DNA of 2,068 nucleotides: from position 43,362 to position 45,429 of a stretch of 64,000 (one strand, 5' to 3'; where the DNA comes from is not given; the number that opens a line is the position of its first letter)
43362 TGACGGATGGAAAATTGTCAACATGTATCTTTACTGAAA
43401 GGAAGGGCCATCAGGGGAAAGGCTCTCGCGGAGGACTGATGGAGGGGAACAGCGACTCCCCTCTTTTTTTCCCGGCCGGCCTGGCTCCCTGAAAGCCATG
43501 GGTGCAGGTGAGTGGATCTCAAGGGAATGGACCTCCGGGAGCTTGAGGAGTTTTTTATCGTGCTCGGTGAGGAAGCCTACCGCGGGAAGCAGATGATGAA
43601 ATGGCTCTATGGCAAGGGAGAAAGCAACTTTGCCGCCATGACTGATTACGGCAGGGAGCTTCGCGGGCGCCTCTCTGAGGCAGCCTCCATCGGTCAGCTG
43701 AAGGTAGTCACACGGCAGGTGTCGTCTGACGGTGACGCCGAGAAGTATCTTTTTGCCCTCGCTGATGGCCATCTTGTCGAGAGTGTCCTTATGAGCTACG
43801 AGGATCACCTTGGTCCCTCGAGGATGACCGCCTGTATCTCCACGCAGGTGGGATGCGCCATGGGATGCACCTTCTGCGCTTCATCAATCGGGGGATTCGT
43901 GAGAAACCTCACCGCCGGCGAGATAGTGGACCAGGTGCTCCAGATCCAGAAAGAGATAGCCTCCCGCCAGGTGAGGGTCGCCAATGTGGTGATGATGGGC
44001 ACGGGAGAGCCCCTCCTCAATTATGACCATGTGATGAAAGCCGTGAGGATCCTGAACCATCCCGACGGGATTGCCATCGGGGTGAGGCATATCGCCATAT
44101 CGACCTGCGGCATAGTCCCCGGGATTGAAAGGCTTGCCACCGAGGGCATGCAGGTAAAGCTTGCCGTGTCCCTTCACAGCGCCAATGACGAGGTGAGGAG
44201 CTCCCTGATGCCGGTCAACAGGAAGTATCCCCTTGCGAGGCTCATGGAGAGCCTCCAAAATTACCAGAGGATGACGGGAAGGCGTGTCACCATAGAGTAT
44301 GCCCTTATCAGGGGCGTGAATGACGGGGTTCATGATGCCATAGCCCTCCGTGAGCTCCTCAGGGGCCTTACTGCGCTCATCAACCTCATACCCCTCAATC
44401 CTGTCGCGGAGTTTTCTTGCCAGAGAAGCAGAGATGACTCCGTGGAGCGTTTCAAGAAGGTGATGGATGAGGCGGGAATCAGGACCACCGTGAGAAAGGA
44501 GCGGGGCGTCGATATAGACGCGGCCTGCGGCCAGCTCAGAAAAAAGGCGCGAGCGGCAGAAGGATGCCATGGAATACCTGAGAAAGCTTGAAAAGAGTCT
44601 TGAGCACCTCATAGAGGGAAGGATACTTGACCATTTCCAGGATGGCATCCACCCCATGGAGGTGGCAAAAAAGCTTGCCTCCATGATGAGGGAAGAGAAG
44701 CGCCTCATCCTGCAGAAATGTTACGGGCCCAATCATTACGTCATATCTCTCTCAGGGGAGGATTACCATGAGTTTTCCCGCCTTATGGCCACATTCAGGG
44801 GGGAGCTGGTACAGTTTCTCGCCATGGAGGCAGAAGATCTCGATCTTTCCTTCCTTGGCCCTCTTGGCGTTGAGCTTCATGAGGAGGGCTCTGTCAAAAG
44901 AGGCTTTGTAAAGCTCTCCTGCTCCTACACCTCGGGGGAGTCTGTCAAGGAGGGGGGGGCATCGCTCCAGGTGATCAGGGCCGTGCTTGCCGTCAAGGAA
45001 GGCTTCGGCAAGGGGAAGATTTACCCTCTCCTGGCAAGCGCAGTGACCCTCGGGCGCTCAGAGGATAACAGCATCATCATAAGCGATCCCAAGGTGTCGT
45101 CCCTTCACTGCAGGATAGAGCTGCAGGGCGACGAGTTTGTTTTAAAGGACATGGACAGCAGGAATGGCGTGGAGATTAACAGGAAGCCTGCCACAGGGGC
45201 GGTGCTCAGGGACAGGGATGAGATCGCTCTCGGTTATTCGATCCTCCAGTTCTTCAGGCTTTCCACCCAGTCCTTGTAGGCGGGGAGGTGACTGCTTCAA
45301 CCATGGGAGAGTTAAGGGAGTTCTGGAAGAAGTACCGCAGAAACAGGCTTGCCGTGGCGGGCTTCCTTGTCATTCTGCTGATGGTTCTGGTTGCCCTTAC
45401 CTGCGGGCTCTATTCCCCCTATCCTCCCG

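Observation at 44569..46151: FhaA-like FHA protein followed by an orphan DppC/OppC-type ABC permease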

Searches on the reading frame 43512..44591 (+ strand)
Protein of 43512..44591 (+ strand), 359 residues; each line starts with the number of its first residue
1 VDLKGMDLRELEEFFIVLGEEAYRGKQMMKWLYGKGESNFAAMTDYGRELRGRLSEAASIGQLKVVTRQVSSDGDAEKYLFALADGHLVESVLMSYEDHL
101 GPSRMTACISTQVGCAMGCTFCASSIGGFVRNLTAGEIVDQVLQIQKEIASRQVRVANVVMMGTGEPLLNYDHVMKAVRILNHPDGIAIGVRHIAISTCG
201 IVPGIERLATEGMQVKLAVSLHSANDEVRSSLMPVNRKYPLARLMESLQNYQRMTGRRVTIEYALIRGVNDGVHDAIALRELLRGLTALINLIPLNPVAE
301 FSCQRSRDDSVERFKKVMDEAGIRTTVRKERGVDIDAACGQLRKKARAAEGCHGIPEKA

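Call 3: search_protein_families(library=pfam, proteins=[window:43512-44591:+], max_evalue=0.01)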
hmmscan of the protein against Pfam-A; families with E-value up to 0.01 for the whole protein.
window:43512-44591:+ (359 aa): 3 families
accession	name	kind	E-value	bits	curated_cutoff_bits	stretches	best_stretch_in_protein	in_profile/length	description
PF04055.27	Radical_SAM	-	3.3e-21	76.6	29.5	1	109-272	1-157/166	Radical SAM superfamily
PF21016.3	RlmN_N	-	1.1e-18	67.2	24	1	2-60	2-60/60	Ribosomal RNA large subunit methyltransferase N-terminal domain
PF19238.5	Radical_SAM_2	-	0.00059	20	26.7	1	216-283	79-142/151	Radical SAM-like domain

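Call 4: search_protein_families(library=ncbifam, proteins=[window:43512-44591:+], max_evalue=0.01)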
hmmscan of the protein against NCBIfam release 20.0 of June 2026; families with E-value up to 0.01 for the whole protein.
window:43512-44591:+ (359 aa): 14 families
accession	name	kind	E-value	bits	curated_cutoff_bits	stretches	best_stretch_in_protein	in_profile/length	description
TIGR00048.1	rRNA_mod_RlmN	equivalog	1.1e-125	419.3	290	1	4-348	10-348/355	dual-specificity RNA methyltransferase RlmN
NF011031.0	PRK14461.1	equivalog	9.5e-103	344.1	601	1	4-345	11-364/372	ribosomal RNA large subunit methyltransferase N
NF008396.0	PRK11194.1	equivalog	5.5e-90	301.9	633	1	3-343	15-354/379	dual-specificity RNA methyltransferase RlmN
TIGR04432.1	rSAM_Cfr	equivalog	3.3e-74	250.2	550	1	11-344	9-340/341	Cfr family 23S rRNA (adenine(2503)-C(8))-methyltransferase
NF000424.4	CfrAB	exception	1.1e-73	248.5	530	1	13-343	9-337/338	Cfr family 23S rRNA (adenine(2503)-C(8))-methyltransferase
NF011024.0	PRK14453.1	equivalog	1.4e-73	248.2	468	1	12-344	12-342/348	23S rRNA (adenine(2503)-C(8))-methyltransferase Cfr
NF011040.0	PRK14470.1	equivalog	2e-66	224.8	441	1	26-347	24-336/338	ribosomal RNA large subunit methyltransferase N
NF011034.0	PRK14464.1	equivalog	3e-59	200.5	422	1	53-349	51-333/348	RNA methyltransferase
TIGR04043.1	rSAM_MSMEG_0568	hypoth_equivalog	3.6e-06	26.2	303.7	1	204-341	208-343/354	MSMEG_0568 family radical SAM protein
TIGR02493.1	PFLA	equivalog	5.7e-06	25.9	231.75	1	113-293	23-192/235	pyruvate formate-lyase-activating protein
NF038107.1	rSAM_NF038107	equivalog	0.00015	20.7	600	1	108-178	88-158/444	Cys-every-fifth radical SAM/SPASM peptide maturase CefB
TIGR02495.1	NrdG2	equivalog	0.00092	18.6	131.15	1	103-179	15-84/193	anaerobic ribonucleoside-triphosphate reductase activating protein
TIGR03974.1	rSAM_six_Cys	equivalog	0.0025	16.7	425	1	105-181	97-173/451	thioether cross-link-forming SCIFF peptide maturase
NF045702.1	rSAM_GDGT_ether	equivalog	0.003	16.3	450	1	112-272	93-244/486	tetraether lipid synthase Tes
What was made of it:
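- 43512..44591 (+): rlmN (radical-SAM 23S rRNA/tRNA methyltransferase). It is the first gene after a terminator-like hairpin and the conserved upstream neighbour of the solitary oppC. TIGR00048 RlmN scores 419 bits against a cut-off of 290 (call 4).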

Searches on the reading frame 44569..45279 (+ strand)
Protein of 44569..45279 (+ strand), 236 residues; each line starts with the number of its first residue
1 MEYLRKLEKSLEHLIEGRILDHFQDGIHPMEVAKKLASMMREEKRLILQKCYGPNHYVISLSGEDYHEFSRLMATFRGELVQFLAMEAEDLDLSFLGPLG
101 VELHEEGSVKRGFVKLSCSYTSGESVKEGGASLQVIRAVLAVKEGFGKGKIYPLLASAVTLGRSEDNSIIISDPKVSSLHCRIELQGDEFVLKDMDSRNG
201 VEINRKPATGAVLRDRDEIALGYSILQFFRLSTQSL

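Call 3: search_protein_families(library=pfam, proteins=[window:44569-45279:+], max_evalue=0.01)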
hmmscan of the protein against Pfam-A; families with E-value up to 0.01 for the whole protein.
window:44569-45279:+ (236 aa): 3 families
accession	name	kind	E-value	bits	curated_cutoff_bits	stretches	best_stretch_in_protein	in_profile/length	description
PF12401.13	FhaA_N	-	7.4e-20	72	25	1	4-115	1-113/115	FhaA, N-terminal domain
PF00498.31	FHA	-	2e-16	60.6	20.7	1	159-222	1-67/67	FHA domain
PF16697.10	Yop-YscD_cpl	-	1.3e-13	51.5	33.2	1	144-228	4-90/94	Inner membrane component of T3SS, cytoplasmic domain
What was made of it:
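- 44569..45279 (+): Short FhaA-like protein: an FhaA_N/DUF3662 domain, a linker of about 30 aa and a C-terminal FHA (phosphothreonine-binding) domain. Pfam PF12401 scores 72 bits and PF00498 60.6 bits (call 3).
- Checked: Window 44569-45279 (+, 236 aa) matches Pfam FhaA_N/DUF3662 (72 bits against a cut-off of 25, residues 4-115) and FHA (60.6 bits, residues 159-222) (call 3).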

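Call 4: search_protein_families(library=ncbifam, proteins=[window:44569-45279:+], max_evalue=0.01)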
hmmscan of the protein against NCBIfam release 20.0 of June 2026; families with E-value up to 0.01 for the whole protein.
window:44569-45279:+ (236 aa): 5 families
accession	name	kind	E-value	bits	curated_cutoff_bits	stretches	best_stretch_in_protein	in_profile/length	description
NF049868.1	FhaB_Rv0019c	equivalog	5.6e-14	52.5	125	1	137-226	66-156/158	FHA domain-containing protein FhaB/FipA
NF041660.2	oxygluDhInhib_OdhI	equivalog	2.5e-12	46.8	200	1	123-228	22-127/130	oxoglutarate dehydrogenase inhibitor Odhl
TIGR03354.1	VI_FHA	hypoth_equivalog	2.6e-10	40.7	120.25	1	157-223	24-96/420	type VI secretion system-associated FHA domain protein TagH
NF052573.1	HisKinEspAMyxo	equivalog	3.7e-07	28.6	1400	1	148-232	37-120/755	serine histidine kinase EspA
NF033760.1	gliding_GltG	equivalog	0.00028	19.6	650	1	160-225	27-93/650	adventurous gliding motility protein GltG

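Call 31: find_homologous_proteins(query=window:44569-45279:+)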
Query window:44569-45279:+ (236 aa): 1 proteins with E <= 0.001 among 1136 candidates.
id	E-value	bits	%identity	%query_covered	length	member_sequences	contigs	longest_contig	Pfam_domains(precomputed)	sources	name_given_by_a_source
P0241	6.2e-149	512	100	100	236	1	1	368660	PF00498.32,PF16697.11,PF12401.14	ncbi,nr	ncbi:MAG: DUF3662 domain-containing protein [Candidatus Eremiobacteraeota bacterium]|nr:DUF3662 doma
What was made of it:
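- Tried and rejected: The word-indexed homologue search with the FHA protein returned only itself (call 31).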

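Call 33: find_related_loci(query=A1, collection=metagenome_contigs, flank=6000)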
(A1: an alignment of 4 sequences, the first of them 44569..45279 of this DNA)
Query A1 (236 aa) in metagenome_contigs; peptide patterns used: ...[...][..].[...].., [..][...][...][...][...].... (x = any residue, [..] = any of these).
406 stretches matched a pattern; 2 encode a relative of the query (tblastn E <= 1e-3); 2 distinct loci.
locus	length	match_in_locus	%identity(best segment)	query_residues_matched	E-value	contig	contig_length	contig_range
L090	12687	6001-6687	45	1-231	4e-64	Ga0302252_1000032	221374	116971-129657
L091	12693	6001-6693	42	1-231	2e-60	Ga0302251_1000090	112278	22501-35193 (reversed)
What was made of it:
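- Tried and rejected: The metagenome scan with the FHA alignment gave just two loci (call 33).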

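Call 35: search_solved_structures(query=window:44569-45279:+, max_evalue=0.01, show_alignments=2)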
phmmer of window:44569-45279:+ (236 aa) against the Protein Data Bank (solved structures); distinct sequences matched with E-value up to 0.01: 25.
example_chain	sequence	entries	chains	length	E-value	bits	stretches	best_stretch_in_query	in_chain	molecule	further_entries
8p5r_G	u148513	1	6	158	5.4e-12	49.1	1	126-228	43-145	Glycogen accumulation regulator GarA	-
6i2q_B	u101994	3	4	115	6e-12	48.9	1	137-228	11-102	Glycogen accumulation regulator GarA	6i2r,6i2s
2kkl_A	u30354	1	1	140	7e-12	48.7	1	124-228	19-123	Uncharacterized protein Mb1858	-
2kfu_A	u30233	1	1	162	7.1e-12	48.7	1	123-228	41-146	Rv1827 pThr 22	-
6i2p_D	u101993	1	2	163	7.2e-12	48.7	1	123-228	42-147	Glycogen accumulation regulator GarA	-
7rj3_A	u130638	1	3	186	1e-11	48.2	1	123-228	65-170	Glycogen accumulation regulator GarA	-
2kb3_A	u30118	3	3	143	3.2e-10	43.3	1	119-228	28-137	Oxoglutarate dehydrogenase inhibitor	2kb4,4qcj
8p5x_G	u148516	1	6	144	3.2e-10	43.3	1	119-228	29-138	Oxoglutarate dehydrogenase inhibitor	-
6hc0_B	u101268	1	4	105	4.5e-08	36.3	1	145-230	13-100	GGDEF domain protein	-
6hc1_A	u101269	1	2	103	4.9e-08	36.2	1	145-230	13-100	GGDEF domain protein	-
2fez_A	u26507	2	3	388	1.3e-07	34.7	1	141-221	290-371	Probable regulatory protein embR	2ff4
3po8_A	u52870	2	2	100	1.5e-07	34.6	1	146-225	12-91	Putative uncharacterized protein TB39.8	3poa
2lc1_A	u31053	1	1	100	1.6e-07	34.5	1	146-225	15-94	Putative uncharacterized protein TB39.8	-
6hbz_A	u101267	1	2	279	3e-07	33.6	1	148-230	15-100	GGDEF domain protein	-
3oun_A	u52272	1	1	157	4.5e-07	33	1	145-225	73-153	Putative uncharacterized protein TB39.8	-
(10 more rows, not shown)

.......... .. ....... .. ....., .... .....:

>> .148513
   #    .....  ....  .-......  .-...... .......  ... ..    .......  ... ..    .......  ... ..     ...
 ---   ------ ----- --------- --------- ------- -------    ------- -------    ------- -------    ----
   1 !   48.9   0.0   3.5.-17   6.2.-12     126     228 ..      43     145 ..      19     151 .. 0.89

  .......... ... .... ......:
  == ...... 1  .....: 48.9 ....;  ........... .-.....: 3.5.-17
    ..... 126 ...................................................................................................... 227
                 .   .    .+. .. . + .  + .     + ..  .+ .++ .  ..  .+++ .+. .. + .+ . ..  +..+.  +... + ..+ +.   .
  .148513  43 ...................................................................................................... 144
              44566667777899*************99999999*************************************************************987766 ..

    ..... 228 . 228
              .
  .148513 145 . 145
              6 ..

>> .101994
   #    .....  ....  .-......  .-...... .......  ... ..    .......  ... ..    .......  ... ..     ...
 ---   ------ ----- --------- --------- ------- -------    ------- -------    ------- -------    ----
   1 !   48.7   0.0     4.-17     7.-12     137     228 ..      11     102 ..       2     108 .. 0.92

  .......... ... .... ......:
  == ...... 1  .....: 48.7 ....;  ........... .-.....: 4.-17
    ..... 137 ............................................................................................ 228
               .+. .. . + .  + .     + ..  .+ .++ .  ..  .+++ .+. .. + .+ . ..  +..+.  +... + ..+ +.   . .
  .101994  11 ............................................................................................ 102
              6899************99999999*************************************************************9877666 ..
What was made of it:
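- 44569..45279 (+): The FHA domain matches GarA/OdhI/FhaA structures (call 35).
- On FhaA-like (DUF3662 + FHA) proteins: The domain matches GarA/OdhI/FhaA FHA structures (call 35).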

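Call 60: search_protein_representatives(protein=window:44569-45279:+)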
Query: 236 residues. Proteins with E-value up to 0.001 (for the whole library): 26398; up to 1e-10: 2689; up to 1e-30: 14. The best 150 are listed.
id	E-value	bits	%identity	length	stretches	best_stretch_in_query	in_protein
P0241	2.0e-149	511.6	100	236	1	1-236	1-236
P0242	4.9e-46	173.5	35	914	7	148-228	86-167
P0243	3.9e-43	164.0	43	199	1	30-229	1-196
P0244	8.4e-39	149.9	33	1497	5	135-226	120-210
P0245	2.5e-37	145.0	31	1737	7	139-230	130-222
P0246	5.9e-36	140.6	26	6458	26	22-70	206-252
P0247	4.3e-35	137.7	38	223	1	1-230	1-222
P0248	2.3e-34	135.4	31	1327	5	150-223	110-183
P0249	2.9e-34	135.0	34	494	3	134-226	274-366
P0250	1.3e-33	132.9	35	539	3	133-230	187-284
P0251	3.6e-32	128.2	41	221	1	3-231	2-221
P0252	6.4e-32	127.4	32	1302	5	155-228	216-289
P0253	9.4e-32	126.8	35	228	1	4-228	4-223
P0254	4.3e-31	124.6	33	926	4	138-230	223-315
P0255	2.0e-30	122.4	32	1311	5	143-227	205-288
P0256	3.1e-30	121.9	33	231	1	1-228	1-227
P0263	2.0e-28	115.9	34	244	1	2-231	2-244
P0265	2.8e-28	115.5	36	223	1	1-231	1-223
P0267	9.8e-28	113.7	32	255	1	3-231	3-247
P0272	4.2e-27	111.6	33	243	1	2-232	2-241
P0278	2.6e-26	109.0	32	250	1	2-228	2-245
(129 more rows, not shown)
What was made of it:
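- Short DUF3662+FHA proteins of 215-260 aa are numerous (call 60).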

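Call 61: list_cluster_members(proteins=[P0243, P0247, P0251, P0253, P0256, P0263, P0265, P0267, P0272, P0278])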
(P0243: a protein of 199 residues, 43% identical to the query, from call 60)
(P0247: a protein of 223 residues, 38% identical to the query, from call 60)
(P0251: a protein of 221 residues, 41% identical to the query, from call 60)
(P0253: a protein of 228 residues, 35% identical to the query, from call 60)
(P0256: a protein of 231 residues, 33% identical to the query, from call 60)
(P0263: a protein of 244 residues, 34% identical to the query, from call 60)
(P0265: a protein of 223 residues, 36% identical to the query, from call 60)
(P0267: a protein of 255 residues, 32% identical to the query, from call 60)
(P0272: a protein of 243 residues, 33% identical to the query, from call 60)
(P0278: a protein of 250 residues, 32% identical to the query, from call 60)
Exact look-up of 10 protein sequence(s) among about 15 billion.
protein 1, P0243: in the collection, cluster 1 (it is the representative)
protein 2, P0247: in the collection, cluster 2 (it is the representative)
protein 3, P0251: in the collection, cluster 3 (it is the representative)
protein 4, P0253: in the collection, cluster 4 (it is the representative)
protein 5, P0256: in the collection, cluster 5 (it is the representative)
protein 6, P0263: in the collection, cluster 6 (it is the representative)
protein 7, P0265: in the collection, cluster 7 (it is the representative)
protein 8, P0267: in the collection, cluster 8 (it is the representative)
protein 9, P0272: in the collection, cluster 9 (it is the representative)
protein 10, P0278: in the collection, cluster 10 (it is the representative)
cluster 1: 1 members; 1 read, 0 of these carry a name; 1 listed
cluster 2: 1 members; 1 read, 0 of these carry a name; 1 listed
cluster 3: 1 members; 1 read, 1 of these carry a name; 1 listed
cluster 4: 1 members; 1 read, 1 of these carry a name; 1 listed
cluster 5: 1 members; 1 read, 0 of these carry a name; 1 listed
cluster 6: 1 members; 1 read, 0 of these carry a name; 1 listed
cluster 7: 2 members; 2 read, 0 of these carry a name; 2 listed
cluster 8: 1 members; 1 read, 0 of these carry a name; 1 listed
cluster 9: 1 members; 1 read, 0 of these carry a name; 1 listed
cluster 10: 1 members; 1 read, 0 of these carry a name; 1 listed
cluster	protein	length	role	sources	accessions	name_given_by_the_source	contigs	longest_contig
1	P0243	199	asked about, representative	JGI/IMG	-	-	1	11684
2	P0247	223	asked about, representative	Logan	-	-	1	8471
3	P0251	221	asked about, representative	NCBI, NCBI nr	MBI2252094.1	MAG: DUF3662 and FHA domain-containing protein [Armatimonadetes bacterium] | DUF3662 and FHA domain-containing protein [Armatimonadota bacterium]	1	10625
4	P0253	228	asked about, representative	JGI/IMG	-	hypothetical protein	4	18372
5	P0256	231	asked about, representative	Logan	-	-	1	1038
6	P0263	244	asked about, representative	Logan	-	-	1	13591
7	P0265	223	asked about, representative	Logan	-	-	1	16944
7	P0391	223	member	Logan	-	-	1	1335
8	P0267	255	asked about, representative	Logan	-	-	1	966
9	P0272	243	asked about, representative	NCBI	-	-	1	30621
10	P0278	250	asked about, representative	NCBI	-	-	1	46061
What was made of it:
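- Closest known: Mycobacterial FhaA. Different: It belongs to the widespread short form that NCBI names 'DUF3662 and FHA domain-containing protein' (calls 60, 61).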
